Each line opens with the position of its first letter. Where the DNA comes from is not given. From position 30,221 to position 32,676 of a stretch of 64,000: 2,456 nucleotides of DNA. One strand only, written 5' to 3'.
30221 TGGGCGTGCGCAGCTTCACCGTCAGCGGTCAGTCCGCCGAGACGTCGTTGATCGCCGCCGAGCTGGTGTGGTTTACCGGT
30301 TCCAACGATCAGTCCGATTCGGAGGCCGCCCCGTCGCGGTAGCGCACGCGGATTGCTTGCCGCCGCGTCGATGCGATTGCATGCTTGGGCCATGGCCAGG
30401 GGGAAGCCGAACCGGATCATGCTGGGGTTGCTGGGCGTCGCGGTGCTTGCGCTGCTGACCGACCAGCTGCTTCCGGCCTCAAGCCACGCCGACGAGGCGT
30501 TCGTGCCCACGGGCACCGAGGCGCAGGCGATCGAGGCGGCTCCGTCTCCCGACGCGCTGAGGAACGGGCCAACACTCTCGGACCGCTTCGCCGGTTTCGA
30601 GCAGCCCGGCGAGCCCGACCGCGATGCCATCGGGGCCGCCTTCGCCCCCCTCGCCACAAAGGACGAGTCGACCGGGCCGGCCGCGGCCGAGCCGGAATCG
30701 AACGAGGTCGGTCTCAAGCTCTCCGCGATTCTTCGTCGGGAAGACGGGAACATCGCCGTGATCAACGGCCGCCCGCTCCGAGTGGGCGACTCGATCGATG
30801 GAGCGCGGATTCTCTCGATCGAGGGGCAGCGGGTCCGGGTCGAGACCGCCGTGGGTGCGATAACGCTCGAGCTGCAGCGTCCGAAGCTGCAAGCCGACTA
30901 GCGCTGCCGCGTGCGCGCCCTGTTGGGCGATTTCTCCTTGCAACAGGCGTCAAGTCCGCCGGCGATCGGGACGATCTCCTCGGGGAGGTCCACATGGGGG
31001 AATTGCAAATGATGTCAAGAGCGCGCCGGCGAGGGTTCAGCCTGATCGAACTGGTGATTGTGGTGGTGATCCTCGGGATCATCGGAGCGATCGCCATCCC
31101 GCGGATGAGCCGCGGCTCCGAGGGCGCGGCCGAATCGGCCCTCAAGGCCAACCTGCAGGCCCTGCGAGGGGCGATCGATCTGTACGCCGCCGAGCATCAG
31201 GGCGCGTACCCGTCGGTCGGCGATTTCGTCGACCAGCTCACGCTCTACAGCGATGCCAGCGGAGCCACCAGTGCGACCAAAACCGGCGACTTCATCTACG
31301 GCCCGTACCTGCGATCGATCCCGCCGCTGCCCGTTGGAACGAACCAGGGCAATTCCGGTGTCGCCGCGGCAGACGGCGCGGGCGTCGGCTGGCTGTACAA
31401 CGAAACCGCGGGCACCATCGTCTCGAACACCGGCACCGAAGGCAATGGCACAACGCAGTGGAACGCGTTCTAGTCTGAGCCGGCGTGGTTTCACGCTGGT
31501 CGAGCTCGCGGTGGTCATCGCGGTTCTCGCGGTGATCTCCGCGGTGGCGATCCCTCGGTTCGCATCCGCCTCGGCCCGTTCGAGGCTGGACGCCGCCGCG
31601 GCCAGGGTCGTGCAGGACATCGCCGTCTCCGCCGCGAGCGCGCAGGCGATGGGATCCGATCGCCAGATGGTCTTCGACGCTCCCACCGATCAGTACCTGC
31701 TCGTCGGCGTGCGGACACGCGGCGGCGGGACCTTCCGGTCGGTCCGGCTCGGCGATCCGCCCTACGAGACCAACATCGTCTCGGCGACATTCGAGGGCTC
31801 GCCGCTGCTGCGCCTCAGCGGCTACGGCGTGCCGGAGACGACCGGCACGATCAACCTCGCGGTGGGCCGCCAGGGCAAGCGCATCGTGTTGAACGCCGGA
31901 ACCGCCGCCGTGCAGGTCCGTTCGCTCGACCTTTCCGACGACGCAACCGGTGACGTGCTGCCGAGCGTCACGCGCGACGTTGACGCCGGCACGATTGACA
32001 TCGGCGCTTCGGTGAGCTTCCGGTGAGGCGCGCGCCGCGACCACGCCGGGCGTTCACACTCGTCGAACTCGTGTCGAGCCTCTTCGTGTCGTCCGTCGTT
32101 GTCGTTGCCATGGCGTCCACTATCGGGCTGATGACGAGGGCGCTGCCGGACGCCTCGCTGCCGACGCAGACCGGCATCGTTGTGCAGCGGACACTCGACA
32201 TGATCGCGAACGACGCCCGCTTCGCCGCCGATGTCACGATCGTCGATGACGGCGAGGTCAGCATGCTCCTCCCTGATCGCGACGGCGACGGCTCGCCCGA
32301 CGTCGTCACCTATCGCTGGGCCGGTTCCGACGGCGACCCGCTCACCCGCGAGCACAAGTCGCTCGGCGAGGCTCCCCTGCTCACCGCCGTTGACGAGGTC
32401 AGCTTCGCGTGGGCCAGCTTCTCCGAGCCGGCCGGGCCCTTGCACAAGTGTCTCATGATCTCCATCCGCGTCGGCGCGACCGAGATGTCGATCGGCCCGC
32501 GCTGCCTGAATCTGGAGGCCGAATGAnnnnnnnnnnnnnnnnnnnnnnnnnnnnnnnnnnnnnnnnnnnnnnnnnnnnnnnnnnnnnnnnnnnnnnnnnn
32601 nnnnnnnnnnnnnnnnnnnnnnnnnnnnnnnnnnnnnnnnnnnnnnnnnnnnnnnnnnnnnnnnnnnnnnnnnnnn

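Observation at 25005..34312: Secretin-less hybrid of T2SS, MSHA and type IVa pilus components in one tightly packed 12-gene block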

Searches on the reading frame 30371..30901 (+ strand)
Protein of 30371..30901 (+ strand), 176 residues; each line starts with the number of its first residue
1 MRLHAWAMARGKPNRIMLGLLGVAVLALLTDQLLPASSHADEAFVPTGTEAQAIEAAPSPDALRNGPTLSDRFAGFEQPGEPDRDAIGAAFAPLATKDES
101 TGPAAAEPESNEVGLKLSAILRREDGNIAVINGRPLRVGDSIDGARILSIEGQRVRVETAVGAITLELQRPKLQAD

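Call 6: search_protein_families(library=pfam, max_evalue=0.1, proteins=[window:30371-30901:+])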
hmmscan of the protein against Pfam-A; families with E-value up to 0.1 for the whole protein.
window:30371-30901:+ (176 aa): 1 family
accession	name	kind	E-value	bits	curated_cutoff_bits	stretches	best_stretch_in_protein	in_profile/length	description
PF23862.1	CdsD_C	-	0.00019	21.9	27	1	129-155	18-44/56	CdsD C-terminal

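Call 10: search_protein_families(library=ncbifam, max_evalue=0.1, proteins=[window:30371-30901:+])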
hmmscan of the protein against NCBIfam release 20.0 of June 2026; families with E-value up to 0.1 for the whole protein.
window:30371-30901:+ (176 aa): 2 families
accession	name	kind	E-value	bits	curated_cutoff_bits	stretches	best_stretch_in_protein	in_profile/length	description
NF041515.1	GspC_delta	equivalog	0.00028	20.8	150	1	25-169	18-164/311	type II secretion system protein GspC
NF007866.0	PRK10577.1-2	equivalog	0.094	11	554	0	9-55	274-320/666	Fe(3+)-hydroxamate ABC transporter permease FhuB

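Call 24: search_solved_structures(query=A4, max_evalue=1)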
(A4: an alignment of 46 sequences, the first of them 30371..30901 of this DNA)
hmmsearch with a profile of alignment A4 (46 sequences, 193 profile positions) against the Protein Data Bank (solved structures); distinct sequences matched with E-value up to 1: 23.
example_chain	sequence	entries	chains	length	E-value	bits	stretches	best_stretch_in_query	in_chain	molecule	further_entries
8pjt_A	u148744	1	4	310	6.1e-16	62.3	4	127-162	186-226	SAKe6DEref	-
8pjv_A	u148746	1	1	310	1.7e-15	60.9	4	127-162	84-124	SAKe6DR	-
7on6_A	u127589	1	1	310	3.1e-14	56.7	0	124-162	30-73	SAKe6AE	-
8pjz_A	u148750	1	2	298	3.2e-12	50.2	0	124-161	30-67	SAKe6EEtal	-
7pvp_A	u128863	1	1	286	2.6e-11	47.2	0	126-161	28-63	SAKe6BC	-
8pju_A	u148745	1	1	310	4.2e-11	46.5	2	139-161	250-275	SAKe6DEtal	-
7ona_A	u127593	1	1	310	2.5e-06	30.9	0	140-162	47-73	SAKe6AC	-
8pjr_A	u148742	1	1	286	6.2e-06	29.7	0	140-167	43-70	SAKe6AC-LB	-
7onh_A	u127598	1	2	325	8.1e-06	29.3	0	125-167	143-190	SAKe6BE-L3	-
7ong_A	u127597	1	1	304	4.5e-05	26.8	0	127-162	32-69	SAKe6BE-L1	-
7onc_A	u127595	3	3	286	5.6e-05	26.5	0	127-167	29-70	SAKe6BE | S6BE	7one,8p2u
7op4_A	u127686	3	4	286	0.0002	24.8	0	127-168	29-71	SAKe6BE-3HH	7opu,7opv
7on7_A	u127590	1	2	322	0.00024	24.5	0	126-157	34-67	SAKe6BE-L2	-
2lnv_A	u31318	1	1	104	0.0016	21.8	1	129-191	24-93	General secretion pathway protein C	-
4wfw_A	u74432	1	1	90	0.0074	19.6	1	141-183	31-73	General secretion pathway protein B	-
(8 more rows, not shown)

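Call 62: find_homologous_proteins(query=window:30371-30901:+, max_evalue=0.001)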
Query window:30371-30901:+ (176 aa): 6 proteins with E <= 0.001 among 871 candidates.
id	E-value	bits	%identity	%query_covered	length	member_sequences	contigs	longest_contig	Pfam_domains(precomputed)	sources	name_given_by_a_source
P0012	9.8e-100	349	100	96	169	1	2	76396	-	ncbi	-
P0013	2.7e-45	172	56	95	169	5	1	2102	-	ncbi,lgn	ncbi:MAG: hypothetical protein AAFR76_15375 [Planctomycetota bacterium]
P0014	8.2e-43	164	58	96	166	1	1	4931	-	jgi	jgi:hypothetical protein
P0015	4.0e-41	158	56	91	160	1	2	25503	-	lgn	-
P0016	7.1e-35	138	50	90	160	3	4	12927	-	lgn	-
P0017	1.4e-32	131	49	95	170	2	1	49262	-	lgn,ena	-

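Call 79: predict_structure(alignment_id=A9)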
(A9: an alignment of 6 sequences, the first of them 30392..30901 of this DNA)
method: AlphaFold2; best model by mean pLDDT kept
length: 169 residues; sequences in the alignment: 6
mean_pLDDT: 66.6   pTM: 0.37
mean pLDDT of the five models: 66.6, 65.8, 65.0, 64.0, 63.0
residues with pLDDT >= 90: 49; 70-90: 16; 50-70: 55; < 50: 49
segments of 3 or more residues with pLDDT < 50: 22-52, 91-102
pLDDT, mean of each block of 10 residues (from residue 1): 52 53 46 40 39 56 69 62 67 44 67 94 95 94 95 92 66
secondary structure, 60 per line:
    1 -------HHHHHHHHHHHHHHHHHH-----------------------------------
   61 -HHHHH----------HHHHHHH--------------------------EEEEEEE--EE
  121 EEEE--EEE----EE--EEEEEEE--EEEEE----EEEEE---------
elements in order: H8-25 H62-66 H77-83 E110-116 E119-124 E127-129 E138-144 E147-151 E156-160

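Call 82: fold_search(model_id=the predicted structure, library=pdb)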
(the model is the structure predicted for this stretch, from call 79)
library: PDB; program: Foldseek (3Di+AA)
matches with E <= 10: 526; with E <= 0.001: 0
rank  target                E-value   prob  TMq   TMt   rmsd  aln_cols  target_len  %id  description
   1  3jc8_Pa               7.0e-03  0.99  0.30  0.33  37.3       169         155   16  Architectural model of the type IVa pilus machine in a piliated state (released 2016-03-16)
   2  2y4y_B                1.1e-02  1.00  0.30  0.62   2.0        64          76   20  Structure of a domain from the type IV pilus biogenesis lipoprotein PilP, from Pseudomonas aeruginosa (released 2012-01-18)
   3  2lc4_MODEL_1_A        1.1e-02  1.00  0.30  0.45  12.5       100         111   17  Solution Structure of PilP from Pseudomonas aeruginosa (released 2011-12-21)
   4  4wfw                  1.8e-02  1.00  0.29  0.55   2.1        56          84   27  The crystal structure of Dickeya dadantii GspB from the type 2 secretion system (released 2015-09-30)
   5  2ivw_MODEL_1_A        2.1e-02  1.00  0.31  0.44  13.8       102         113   18  The solution structure of a domain from the Neisseria meningitidis PilP pilot protein. (released 2007-02-13)
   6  3oss_C                3.0e-02  1.00  0.30  0.71   2.7        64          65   22  The crystal structure of enterotoxigenic Escherichia coli GspC-GspD complex from the type II secretion system (released 2011-08-03)
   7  6hcg_e                4.6e-02  1.00  0.30  0.65   2.7        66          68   26  Klebsiella pneumoniae type II secretion system outer membrane complex. PulD, PulS and PulC HR domain. (released 2019-11-27)
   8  2y4y_D                8.3e-02  1.00  0.30  0.58   2.0        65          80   20  Structure of a domain from the type IV pilus biogenesis lipoprotein PilP, from Pseudomonas aeruginosa (released 2012-01-18)
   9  9gvj_A                8.8e-02  0.57  0.16  0.05  10.9        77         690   18  MUC5AC mucin amino acids 28 to 1483 (released 2024-12-04)
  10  9gvq_A                8.8e-02  0.57  0.16  0.03  10.9        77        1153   18  MUC5AC mucin amino acids 28 to 1483 (released 2024-12-04)
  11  1rl2_A                9.4e-02  0.75  0.16  0.20  13.4       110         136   15  RIBOSOMAL PROTEIN L2 RNA-BINDING DOMAIN FROM BACILLUS STEAROTHERMOPHILUS (released 1999-04-02)
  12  2y4x_A                1.1e-01  1.00  0.28  0.51   3.9        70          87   18  Structure of a domain from the type IV pilus biogenesis lipoprotein PilP, from Pseudomonas aeruginosa PA01 (released 2012-01-18)
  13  9gvj_B                1.7e-01  0.44  0.16  0.05  10.8        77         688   18  MUC5AC mucin amino acids 28 to 1483 (released 2024-12-04)
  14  9gvq_B                1.8e-01  0.44  0.16  0.03  10.8        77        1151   18  MUC5AC mucin amino acids 28 to 1483 (released 2024-12-04)
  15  1rl2_B                1.9e-01  0.47  0.16  0.20  13.4       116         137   16  RIBOSOMAL PROTEIN L2 RNA-BINDING DOMAIN FROM BACILLUS STEAROTHERMOPHILUS (released 1999-04-02)
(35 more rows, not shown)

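Call 100: find_encoding_contigs(protein=P0012, flank=10000, max_places=3)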
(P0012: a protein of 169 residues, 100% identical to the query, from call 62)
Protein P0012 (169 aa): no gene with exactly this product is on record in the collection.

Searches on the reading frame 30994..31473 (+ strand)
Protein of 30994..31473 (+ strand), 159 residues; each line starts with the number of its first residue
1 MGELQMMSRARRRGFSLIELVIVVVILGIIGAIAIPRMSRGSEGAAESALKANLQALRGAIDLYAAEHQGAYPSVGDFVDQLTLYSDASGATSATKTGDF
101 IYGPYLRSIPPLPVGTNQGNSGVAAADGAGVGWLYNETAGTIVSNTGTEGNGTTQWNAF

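Call 6: search_protein_families(library=pfam, max_evalue=0.1, proteins=[window:30994-31473:+])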
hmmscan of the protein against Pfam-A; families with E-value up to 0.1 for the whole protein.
window:30994-31473:+ (159 aa): 1 family
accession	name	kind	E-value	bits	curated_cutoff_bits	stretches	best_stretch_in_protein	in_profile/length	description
PF07963.17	N_methyl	-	3.2e-08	33.2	21.2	1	9-35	1-27/27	Prokaryotic N-terminal methylation motif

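Call 10: search_protein_families(library=ncbifam, max_evalue=0.1, proteins=[window:30994-31473:+])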
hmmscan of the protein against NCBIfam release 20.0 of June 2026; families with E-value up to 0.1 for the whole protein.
window:30994-31473:+ (159 aa): 9 families
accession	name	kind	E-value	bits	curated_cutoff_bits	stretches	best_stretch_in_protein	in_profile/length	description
TIGR01710.1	typeII_sec_gspG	equivalog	1.1e-11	44.8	88.85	1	13-116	1-97/134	type II secretion system major pseudopilin GspG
NF041775.1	typeIV_PilA_Myxo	equivalog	4e-10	40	400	1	10-67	8-65/214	type IV pilin protein PilA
NF007862.0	PRK10574.1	equivalog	8.9e-08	32.4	138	1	11-70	3-62/145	prepilin peptidase-dependent pilin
TIGR02532.1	IV_pilin_GFxxxE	domain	2.5e-07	30.3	16.3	1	12-35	1-24/24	prepilin-type N-terminal cleavage/methylation domain-containing protein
NF040999.1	pilin_ComGC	equivalog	3.6e-07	30.3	75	1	13-86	2-74/84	competence type IV pilus major pilin ComGC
TIGR01708.2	typeII_sec_gspH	equivalog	3.7e-05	23.8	80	1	13-66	2-52/169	type II secretion system minor pseudopilin GspH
NF041013.1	T4P_ComGE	equivalog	0.0044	17.1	49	1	13-81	4-75/83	competence type IV pilus minor pilin ComGE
NF047827.1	T3SSXpsH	equivalog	0.012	15.5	160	1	13-46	1-34/145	type II secretion system protein XpsH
NF007800.0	PRK10506.1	equivalog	0.029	14.2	158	1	9-32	5-28/163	prepilin peptidase-dependent protein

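Call 90: search_solved_structures(query=A10, max_evalue=0.01)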
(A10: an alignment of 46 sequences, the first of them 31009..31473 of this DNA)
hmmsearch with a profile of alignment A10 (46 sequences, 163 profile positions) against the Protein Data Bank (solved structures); distinct sequences matched with E-value up to 0.01: 21.
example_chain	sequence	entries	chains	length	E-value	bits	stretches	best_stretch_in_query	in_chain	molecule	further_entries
7tgg_A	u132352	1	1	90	1.4e-14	57.3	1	5-75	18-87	Geopilin domain 1 protein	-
9egp_A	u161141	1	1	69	2.8e-14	56.3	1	10-71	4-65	Geopilin domain 1 protein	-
2m7g_A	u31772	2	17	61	5.5e-12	48.9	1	17-75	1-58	Geopilin domain 1 protein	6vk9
8qqj_J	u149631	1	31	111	2.2e-10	43.7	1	17-98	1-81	Type IV narrow pilus major component PilA5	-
8pfb_G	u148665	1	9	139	2.5e-09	40.2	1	17-91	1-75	Type IV pilin PilE1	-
5wda_A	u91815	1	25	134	6.4e-09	38.9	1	17-116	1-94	General secretion pathway protein G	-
8tj2_C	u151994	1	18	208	1.1e-08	38.1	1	17-71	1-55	Type IV major pilin protein PilA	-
6xxe_A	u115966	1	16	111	1.7e-08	37.6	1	17-72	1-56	Uncharacterized protein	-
9laa_A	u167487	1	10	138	3.2e-07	33.4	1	9-39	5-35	Type IV pilin protein PilA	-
1oqw_A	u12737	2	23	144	4.9e-07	32.8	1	17-61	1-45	Fimbrial protein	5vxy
8tum_e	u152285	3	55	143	5.6e-07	32.6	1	17-61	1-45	Type IV major pilin protein PilA | Pilin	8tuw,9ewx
6gv9_A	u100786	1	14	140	1e-06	31.7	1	17-72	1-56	Prepilin peptidase-dependent protein D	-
8tob_GA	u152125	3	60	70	1.1e-06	31.7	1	19-64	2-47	Fimbrial protein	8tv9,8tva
6xxd_A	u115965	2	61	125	2.3e-06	30.6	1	17-75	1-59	PilA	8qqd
2hi2_A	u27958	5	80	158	3.1e-06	30.2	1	17-93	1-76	Fimbrial protein | PilA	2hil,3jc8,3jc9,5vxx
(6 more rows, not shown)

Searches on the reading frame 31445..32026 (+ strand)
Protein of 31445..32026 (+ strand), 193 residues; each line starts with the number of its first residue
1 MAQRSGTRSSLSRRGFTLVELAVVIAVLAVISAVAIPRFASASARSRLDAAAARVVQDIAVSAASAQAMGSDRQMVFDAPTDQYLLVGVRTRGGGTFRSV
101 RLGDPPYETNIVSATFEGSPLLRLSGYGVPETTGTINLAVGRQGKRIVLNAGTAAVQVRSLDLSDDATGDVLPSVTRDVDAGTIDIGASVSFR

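Call 6: search_protein_families(library=pfam, max_evalue=0.1, proteins=[window:31445-32026:+])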
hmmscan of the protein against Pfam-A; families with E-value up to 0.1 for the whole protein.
window:31445-32026:+ (193 aa): 1 family
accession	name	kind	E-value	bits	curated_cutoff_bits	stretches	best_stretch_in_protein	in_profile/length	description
PF07963.17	N_methyl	-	1.5e-06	28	21.2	1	13-36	4-27/27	Prokaryotic N-terminal methylation motif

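Call 10: search_protein_families(library=ncbifam, max_evalue=0.1, proteins=[window:31445-32026:+])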
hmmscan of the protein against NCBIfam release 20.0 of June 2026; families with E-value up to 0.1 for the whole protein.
window:31445-32026:+ (193 aa): 10 families
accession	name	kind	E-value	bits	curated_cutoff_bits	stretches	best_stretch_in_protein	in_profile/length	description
TIGR01708.2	typeII_sec_gspH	equivalog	7.7e-09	35.8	80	1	14-80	2-68/169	type II secretion system minor pseudopilin GspH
NF041775.1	typeIV_PilA_Myxo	equivalog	2e-07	31.2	400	1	12-52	9-49/214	type IV pilin protein PilA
TIGR02532.1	IV_pilin_GFxxxE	domain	3.5e-07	29.8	16.3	1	13-36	1-24/24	prepilin-type N-terminal cleavage/methylation domain-containing protein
TIGR02596.1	TIGR02596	subfamily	1.1e-06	28.9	70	1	16-67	1-52/196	Verru_Chthon cassette protein D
NF007862.0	PRK10574.1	equivalog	1.3e-06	28.6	138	1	13-41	4-32/145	prepilin peptidase-dependent pilin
NF007800.0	PRK10506.1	equivalog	1.6e-05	24.8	158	1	12-83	7-78/163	prepilin peptidase-dependent protein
TIGR01710.1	typeII_sec_gspG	equivalog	1.9e-05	24.7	88.85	1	14-55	1-42/134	type II secretion system major pseudopilin GspG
NF047827.1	T3SSXpsH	equivalog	0.00088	19.1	160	1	14-80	1-67/145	type II secretion system protein XpsH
NF040999.1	pilin_ComGC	equivalog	0.0024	18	75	1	14-56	2-46/84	competence type IV pilus major pilin ComGC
NF041013.1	T4P_ComGE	equivalog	0.021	14.9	49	1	14-57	4-47/83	competence type IV pilus minor pilin ComGE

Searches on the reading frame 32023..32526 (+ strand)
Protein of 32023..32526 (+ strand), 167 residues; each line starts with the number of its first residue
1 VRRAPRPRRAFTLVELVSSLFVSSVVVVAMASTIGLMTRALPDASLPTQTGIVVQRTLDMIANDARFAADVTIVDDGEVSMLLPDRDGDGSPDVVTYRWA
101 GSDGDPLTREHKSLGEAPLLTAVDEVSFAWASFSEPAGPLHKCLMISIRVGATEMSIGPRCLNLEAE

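Call 6: search_protein_families(library=pfam, max_evalue=0.1, proteins=[window:32023-32526:+])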
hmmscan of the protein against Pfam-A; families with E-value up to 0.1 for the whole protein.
window:32023-32526:+ (167 aa): 2 families
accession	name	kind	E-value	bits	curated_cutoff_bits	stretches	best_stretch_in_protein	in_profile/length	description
PF07963.17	N_methyl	-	0.00026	20.9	21.2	1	6-30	2-26/27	Prokaryotic N-terminal methylation motif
PF02916.20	DNA_PPF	-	0.051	14.5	25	1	8-41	3-36/116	DNA polymerase processivity factor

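Call 10: search_protein_families(library=ncbifam, max_evalue=0.1, proteins=[window:32023-32526:+])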
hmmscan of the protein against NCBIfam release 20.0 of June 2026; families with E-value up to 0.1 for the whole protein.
window:32023-32526:+ (167 aa): 4 families
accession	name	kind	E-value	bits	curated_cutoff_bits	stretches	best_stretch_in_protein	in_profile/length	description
NF041002.1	pilin_ComGF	equivalog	0.0046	17.2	80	0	9-38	2-31/139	competence type IV pilus minor pilin ComGF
TIGR02599.1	TIGR02599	subfamily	0.031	13.5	256.5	1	10-46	1-37/361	Verru_Chthon cassette protein C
NF007848.0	PRK10557.1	equivalog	0.036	13.4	120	1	4-66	6-68/192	prepilin peptidase-dependent protein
TIGR02532.1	IV_pilin_GFxxxE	domain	0.043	13.7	16.3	1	8-30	1-23/24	prepilin-type N-terminal cleavage/methylation domain-containing protein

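Call 52: search_solved_structures(query=A7, max_evalue=5)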
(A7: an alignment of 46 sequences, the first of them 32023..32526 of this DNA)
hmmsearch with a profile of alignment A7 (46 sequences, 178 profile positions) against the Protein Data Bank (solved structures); distinct sequences matched with E-value up to 5: 8.
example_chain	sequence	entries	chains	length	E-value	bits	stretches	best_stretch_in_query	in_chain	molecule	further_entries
7tgg_A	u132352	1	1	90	0.0075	19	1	6-29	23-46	Geopilin domain 1 protein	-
9egp_A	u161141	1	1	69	0.014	18.1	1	6-29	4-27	Geopilin domain 1 protein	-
9lab_B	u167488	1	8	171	0.026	17.2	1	8-30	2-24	MSHA major pilin subunit MshA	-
9laa_A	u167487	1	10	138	0.027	17.2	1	4-30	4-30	Type IV pilin protein PilA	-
8uhf_A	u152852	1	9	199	0.087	15.5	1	13-53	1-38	Toxin co-regulated pilin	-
9syt_A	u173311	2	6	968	0.72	12.6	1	79-151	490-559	Siderophore exporter MmpL4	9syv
9syj_A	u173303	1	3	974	0.76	12.5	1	79-151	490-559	Siderophore exporter MmpL4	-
6xxd_A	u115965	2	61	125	5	9.8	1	13-32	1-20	PilA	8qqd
